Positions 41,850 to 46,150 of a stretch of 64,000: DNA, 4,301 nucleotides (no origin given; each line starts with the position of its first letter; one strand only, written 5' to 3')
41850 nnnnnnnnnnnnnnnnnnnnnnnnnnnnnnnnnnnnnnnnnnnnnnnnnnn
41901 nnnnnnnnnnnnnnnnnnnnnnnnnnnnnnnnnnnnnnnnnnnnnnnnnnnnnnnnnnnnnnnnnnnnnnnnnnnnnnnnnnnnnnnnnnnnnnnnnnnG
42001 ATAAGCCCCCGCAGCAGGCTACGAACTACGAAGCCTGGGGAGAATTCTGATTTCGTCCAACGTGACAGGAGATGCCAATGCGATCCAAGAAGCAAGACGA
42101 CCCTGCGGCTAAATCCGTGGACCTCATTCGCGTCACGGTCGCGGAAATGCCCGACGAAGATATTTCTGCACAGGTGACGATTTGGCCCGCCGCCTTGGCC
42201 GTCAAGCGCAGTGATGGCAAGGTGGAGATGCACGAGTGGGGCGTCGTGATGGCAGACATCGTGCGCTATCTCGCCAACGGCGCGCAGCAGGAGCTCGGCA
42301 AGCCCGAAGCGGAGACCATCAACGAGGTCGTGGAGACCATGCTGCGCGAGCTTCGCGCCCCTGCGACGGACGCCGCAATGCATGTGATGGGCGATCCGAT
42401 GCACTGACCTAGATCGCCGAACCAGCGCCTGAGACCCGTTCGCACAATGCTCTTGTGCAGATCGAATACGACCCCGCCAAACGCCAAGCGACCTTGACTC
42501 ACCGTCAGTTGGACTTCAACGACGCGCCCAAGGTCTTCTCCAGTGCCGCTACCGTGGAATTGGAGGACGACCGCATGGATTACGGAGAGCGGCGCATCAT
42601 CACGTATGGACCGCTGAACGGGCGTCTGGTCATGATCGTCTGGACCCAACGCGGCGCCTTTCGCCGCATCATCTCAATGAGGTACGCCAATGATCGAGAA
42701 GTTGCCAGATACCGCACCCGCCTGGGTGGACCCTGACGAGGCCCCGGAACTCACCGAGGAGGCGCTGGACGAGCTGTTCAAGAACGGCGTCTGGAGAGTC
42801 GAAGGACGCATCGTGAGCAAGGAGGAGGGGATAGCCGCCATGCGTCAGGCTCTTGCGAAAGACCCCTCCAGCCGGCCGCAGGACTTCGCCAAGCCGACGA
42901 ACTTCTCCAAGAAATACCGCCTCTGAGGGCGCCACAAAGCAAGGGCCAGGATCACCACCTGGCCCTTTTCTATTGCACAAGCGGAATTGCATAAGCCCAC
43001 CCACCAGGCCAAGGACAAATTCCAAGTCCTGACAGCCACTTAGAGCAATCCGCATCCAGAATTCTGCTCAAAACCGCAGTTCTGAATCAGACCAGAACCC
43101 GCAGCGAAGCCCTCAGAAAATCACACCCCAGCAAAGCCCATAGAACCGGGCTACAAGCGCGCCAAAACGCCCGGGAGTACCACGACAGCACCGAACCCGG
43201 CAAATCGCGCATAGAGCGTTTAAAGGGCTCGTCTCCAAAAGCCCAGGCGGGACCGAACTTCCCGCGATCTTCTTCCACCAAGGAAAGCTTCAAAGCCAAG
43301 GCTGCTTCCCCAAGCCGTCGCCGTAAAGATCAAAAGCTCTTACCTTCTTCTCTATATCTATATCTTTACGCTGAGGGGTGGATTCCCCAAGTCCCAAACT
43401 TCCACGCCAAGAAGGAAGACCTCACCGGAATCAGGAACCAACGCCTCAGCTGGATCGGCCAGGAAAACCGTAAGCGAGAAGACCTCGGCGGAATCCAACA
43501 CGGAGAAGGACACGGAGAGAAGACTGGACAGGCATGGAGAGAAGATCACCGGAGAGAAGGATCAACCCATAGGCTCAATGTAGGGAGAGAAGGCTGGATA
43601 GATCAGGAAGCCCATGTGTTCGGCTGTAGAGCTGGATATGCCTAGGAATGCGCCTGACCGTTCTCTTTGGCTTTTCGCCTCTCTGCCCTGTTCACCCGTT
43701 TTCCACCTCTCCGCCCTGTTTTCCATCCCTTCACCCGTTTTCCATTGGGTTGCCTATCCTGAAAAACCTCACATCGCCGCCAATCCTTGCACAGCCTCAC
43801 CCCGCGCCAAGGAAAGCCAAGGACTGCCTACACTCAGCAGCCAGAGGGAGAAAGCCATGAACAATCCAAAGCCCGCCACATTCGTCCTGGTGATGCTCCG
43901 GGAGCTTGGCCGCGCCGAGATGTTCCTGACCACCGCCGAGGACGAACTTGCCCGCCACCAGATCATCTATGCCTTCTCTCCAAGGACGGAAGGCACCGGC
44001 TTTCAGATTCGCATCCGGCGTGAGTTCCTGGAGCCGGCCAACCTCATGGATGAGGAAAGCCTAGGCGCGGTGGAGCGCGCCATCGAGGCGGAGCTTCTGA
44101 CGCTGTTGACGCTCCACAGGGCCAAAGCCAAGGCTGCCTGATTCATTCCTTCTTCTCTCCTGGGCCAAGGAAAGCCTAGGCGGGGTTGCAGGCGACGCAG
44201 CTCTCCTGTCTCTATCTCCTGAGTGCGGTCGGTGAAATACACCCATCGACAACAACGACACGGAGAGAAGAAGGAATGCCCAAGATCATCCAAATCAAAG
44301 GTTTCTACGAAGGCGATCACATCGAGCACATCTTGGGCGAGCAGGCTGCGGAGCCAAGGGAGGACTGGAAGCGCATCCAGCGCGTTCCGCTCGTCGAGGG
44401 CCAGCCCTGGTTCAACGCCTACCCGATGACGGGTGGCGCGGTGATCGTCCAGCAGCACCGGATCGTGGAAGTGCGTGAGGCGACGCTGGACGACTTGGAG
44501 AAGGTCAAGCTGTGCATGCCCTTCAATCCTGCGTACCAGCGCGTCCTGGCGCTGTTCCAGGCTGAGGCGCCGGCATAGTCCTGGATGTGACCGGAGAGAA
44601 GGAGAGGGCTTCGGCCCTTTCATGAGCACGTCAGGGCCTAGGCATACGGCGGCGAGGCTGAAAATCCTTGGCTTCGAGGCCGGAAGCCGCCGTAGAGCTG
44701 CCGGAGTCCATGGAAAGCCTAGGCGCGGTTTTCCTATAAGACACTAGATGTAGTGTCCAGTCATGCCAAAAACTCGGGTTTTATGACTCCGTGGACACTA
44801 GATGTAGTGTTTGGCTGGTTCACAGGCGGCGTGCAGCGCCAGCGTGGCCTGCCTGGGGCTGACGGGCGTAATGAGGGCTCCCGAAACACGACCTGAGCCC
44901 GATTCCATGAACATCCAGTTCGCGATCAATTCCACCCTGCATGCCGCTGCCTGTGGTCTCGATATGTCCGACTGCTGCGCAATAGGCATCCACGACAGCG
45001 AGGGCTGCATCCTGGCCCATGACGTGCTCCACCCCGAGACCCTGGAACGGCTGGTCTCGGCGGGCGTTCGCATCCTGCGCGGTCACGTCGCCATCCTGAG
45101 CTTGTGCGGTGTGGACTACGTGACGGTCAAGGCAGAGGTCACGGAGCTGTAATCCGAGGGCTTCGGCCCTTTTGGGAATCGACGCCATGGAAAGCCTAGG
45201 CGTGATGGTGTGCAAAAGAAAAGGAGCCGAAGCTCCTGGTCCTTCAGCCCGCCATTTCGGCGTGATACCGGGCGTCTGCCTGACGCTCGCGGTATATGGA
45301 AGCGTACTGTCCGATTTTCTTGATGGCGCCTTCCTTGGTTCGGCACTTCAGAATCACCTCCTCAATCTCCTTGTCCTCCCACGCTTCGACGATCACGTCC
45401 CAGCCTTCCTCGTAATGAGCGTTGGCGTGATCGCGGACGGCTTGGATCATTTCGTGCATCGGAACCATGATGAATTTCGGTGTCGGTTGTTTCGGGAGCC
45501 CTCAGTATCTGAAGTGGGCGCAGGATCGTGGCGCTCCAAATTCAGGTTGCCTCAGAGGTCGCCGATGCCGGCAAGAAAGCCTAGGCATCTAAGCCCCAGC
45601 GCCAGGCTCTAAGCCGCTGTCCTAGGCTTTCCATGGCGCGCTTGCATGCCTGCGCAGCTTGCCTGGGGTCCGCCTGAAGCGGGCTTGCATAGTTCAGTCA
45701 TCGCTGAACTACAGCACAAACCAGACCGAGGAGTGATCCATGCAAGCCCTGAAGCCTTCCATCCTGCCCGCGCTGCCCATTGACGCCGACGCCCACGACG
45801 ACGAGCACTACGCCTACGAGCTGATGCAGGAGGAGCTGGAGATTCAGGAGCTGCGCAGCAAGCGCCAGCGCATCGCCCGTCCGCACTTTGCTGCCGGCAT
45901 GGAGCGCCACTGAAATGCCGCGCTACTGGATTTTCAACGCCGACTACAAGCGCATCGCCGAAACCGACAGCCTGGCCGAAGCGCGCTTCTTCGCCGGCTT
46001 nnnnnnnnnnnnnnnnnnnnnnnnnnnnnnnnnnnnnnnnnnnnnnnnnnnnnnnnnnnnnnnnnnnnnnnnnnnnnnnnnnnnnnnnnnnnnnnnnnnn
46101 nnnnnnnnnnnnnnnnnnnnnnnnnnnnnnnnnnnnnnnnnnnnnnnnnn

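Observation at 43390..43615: Iteron-like direct repeats (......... x5; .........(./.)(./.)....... x2) in a noncoding stretch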

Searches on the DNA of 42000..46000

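Call 13: search_rna_families(source=window, start=42000, end=46000, threshold=evalue, max_evalue=10, show_alignments=3)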
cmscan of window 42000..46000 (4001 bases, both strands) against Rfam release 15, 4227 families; matches with E-value up to 10: 4.
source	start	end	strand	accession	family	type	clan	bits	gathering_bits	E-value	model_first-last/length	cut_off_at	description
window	43690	43782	-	RF01932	bxd_4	Gene; lncRNA;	-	23.5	40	0.43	1-106/106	no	Bithoraxoid conserved region 4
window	42938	42976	+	RF00489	ctRNA_p42d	Gene; antisense;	-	17.4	50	4.8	1-46/46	no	ctRNA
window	45212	45237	-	RF00489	ctRNA_p42d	Gene; antisense;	-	17.2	50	5.4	1-46/46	no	ctRNA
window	42045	42080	+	RF03012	Mu-gpT-DE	Gene; sRNA;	-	15.7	49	4.9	1-53/53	no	Mu-gpT-DE RNA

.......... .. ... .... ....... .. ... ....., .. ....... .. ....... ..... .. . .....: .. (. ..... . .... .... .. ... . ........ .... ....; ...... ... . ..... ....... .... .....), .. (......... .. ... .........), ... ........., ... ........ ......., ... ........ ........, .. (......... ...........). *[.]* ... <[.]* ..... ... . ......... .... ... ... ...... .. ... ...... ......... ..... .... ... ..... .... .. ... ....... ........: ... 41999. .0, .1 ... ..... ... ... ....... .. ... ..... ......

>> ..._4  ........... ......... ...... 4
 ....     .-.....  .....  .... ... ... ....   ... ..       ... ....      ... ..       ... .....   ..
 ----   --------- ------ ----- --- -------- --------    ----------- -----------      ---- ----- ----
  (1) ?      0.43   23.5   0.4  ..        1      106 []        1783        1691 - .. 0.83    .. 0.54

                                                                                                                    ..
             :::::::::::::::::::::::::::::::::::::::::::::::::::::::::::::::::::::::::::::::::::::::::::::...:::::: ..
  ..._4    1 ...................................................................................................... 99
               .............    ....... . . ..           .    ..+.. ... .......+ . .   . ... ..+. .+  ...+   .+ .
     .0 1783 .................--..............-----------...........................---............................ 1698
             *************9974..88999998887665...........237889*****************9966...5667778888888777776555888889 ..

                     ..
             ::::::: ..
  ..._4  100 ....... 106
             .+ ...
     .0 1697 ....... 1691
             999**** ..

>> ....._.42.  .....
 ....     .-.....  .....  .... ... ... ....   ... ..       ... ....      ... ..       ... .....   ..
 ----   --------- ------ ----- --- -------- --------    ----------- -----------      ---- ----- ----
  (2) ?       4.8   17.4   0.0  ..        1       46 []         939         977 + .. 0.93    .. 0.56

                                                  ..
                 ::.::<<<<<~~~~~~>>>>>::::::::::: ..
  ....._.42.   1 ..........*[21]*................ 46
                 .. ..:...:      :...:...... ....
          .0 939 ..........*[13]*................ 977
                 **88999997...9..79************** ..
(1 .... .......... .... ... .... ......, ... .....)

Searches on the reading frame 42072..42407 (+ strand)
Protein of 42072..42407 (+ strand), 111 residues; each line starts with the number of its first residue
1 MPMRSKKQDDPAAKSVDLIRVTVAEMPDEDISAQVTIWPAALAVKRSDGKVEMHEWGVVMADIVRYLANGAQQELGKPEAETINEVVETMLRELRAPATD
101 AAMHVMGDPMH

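Call 11: search_protein_families(library=pfam, proteins=[window:42072-42407:+], max_evalue=0.01)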
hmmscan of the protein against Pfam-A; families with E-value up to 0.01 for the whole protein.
window:42072-42407:+ (111 aa): 1 family
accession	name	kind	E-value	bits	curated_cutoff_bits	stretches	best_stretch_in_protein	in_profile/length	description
PF16826.10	DUF5076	-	9.2e-09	35.6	25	1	13-97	12-83/84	Domain of unknown function (DUF5076)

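Call 14: search_protein_families(library=phrogs, proteins=[window:42072-42407:+], max_evalue=0.01)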
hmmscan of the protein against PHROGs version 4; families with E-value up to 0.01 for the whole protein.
window:42072-42407:+ (111 aa): 0 families

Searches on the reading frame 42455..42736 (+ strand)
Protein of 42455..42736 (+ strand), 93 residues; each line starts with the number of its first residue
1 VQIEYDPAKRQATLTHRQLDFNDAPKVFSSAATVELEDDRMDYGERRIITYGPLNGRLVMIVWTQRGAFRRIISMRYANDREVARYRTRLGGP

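Call 11: search_protein_families(library=pfam, proteins=[window:42455-42736:+], max_evalue=0.01)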
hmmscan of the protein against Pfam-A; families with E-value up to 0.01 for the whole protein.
window:42455-42736:+ (93 aa): 1 family
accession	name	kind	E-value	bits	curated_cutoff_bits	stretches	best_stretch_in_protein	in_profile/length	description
PF04365.19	BrnT_toxin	-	8.6e-22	77.7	34.5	1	5-82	1-77/77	Ribonuclease toxin, BrnT, of type II toxin-antitoxin system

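Call 14: search_protein_families(library=phrogs, proteins=[window:42455-42736:+], max_evalue=0.01)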
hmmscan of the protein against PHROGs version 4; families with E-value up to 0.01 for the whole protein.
window:42455-42736:+ (93 aa): 1 family
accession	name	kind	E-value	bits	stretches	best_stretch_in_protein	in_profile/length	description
phrog_4399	-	moron, auxiliary metabolic gene and host takeover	1.4e-28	100.2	1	1-89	1-88/90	ribonuclease toxin of AT system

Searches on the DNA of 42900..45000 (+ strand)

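Call 3: search_dna_similar(query=window:42900-45000:+, collection=phages, mode=distant, max_rows=30)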
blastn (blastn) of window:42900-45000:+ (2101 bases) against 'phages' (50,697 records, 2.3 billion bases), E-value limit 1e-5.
No match.

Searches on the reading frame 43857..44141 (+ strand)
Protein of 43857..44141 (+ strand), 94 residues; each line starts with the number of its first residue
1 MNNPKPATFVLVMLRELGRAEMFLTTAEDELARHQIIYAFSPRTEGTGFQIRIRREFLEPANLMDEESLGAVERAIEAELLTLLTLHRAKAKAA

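Call 11: search_protein_families(library=pfam, proteins=[window:43857-44141:+], max_evalue=0.01)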
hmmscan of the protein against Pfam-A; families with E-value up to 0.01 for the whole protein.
window:43857-44141:+ (94 aa): 0 families

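Call 14: search_protein_families(library=phrogs, proteins=[window:43857-44141:+], max_evalue=0.01)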
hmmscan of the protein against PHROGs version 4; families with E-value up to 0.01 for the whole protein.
window:43857-44141:+ (94 aa): 0 families

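Call 17: find_related_loci(query=window:43857-44141:+, collection=viral_contigs, flank=5000)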
Query window:43857-44141:+ (94 aa) in viral_contigs; peptide patterns used: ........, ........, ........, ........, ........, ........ (x = any residue, [..] = any of these).
24 stretches matched a pattern, but none encodes a relative of the query by tblastn (E <= 1e-3).

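Call 21: find_homologous_proteins(query=window:43857-44141:+, max_evalue=0.001)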
Query window:43857-44141:+ (94 aa): 1 proteins with E <= 0.001 among 6 candidates.
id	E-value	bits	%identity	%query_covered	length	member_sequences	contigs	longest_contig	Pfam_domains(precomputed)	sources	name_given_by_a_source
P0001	2.2e-52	192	100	100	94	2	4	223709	-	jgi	jgi:hypothetical protein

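Call 75: search_protein_families(library=ncbifam, proteins=[window:43857-44141:+], max_evalue=0.1)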
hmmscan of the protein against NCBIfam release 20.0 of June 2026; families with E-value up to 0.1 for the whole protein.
window:43857-44141:+ (94 aa): 0 families

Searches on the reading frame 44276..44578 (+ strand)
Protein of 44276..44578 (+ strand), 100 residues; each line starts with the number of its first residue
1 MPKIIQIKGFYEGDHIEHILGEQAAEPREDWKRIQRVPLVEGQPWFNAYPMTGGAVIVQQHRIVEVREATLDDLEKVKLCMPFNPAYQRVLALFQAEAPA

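Call 11: search_protein_families(library=pfam, proteins=[window:44276-44578:+], max_evalue=0.01)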
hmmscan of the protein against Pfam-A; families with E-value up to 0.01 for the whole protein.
window:44276-44578:+ (100 aa): 0 families

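Call 14: search_protein_families(library=phrogs, proteins=[window:44276-44578:+], max_evalue=0.01)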
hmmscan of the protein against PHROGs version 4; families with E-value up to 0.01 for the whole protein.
window:44276-44578:+ (100 aa): 0 families

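Call 18: find_related_loci(query=window:44276-44578:+, collection=viral_contigs, flank=5000)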
Query window:44276-44578:+ (100 aa) in viral_contigs; peptide patterns used: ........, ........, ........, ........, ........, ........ (x = any residue, [..] = any of these).
22 stretches matched a pattern, but none encodes a relative of the query by tblastn (E <= 1e-3).

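Call 19: find_encoding_contigs(protein=window:44276-44578:+, flank=10000, max_places=10)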
Protein window:44276-44578:+ (100 aa): 7 contigs read that carry it; 3 places shown.
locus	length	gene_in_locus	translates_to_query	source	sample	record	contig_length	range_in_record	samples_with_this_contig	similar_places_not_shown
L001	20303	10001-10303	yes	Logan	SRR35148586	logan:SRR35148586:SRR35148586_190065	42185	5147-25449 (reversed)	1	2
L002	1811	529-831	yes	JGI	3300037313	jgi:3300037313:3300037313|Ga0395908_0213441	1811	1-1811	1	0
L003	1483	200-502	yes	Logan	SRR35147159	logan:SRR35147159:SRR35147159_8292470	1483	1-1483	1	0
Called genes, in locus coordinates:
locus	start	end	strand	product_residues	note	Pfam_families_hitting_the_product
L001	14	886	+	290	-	-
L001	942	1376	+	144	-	-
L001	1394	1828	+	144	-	-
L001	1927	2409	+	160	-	-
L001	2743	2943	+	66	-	-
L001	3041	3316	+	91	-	-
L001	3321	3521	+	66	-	-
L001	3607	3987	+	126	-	PF26820:Phage_T4_Y00F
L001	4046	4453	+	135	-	-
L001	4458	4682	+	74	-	-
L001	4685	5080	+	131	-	-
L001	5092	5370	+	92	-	-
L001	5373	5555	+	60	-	-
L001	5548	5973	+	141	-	-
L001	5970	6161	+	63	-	-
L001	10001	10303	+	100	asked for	-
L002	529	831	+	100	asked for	-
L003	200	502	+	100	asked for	-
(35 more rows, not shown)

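Call 41: find_homologous_proteins(query=window:44276-44578:+, max_evalue=0.001)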
Query window:44276-44578:+ (100 aa): 2 proteins with E <= 0.001 among 4 candidates.
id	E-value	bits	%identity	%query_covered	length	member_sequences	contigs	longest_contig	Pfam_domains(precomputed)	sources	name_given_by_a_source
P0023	1.1e-61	223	100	100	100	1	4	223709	-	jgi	jgi:hypothetical protein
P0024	9.8e-33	130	65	94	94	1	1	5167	-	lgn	-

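Call 75: search_protein_families(library=ncbifam, proteins=[window:44276-44578:+], max_evalue=0.1)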
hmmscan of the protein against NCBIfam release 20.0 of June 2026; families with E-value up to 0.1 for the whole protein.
window:44276-44578:+ (100 aa): 0 families

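Call 78: predict_structure(alignment_id=A2)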
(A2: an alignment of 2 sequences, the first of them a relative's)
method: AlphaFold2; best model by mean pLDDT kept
length: 100 residues; sequences in the alignment: 2
mean_pLDDT: 48.1   pTM: 0.44
mean pLDDT of the five models: 48.1, 47.7, 45.5, 43.3, 40.6
residues with pLDDT >= 90: 0; 70-90: 2; 50-70: 48; < 50: 50
segments of 3 or more residues with pLDDT < 50: 1-46, 97-100
pLDDT, mean of each block of 10 residues (from residue 1): 34 28 29 32 49 61 61 68 63 56
secondary structure, 60 per line:
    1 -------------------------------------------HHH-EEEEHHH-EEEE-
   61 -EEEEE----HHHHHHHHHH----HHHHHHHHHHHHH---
elements in order: E48-51 E56-59 E62-66 H71-80 H85-97

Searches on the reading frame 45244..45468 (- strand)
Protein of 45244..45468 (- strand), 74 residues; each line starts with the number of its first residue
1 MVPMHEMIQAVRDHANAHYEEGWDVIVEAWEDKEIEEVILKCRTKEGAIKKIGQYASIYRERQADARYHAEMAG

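Call 75: search_protein_families(library=ncbifam, proteins=[window:45244-45468:-], max_evalue=0.1)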
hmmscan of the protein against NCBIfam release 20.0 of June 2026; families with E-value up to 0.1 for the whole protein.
window:45244-45468:- (74 aa): 3 families
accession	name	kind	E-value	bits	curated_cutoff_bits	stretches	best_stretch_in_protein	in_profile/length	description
NF004953.0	PRK06299.1-3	equivalog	0.0074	14.6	720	1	9-52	103-146/580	30S ribosomal protein S1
NF006464.0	PRK08862.1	equivalog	0.028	14.1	208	1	6-58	67-118/227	SDR family oxidoreductase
NF007694.0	PRK10372.1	equivalog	0.092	12.9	187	0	8-52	103-147/154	PTS ascorbate transporter subunit IIA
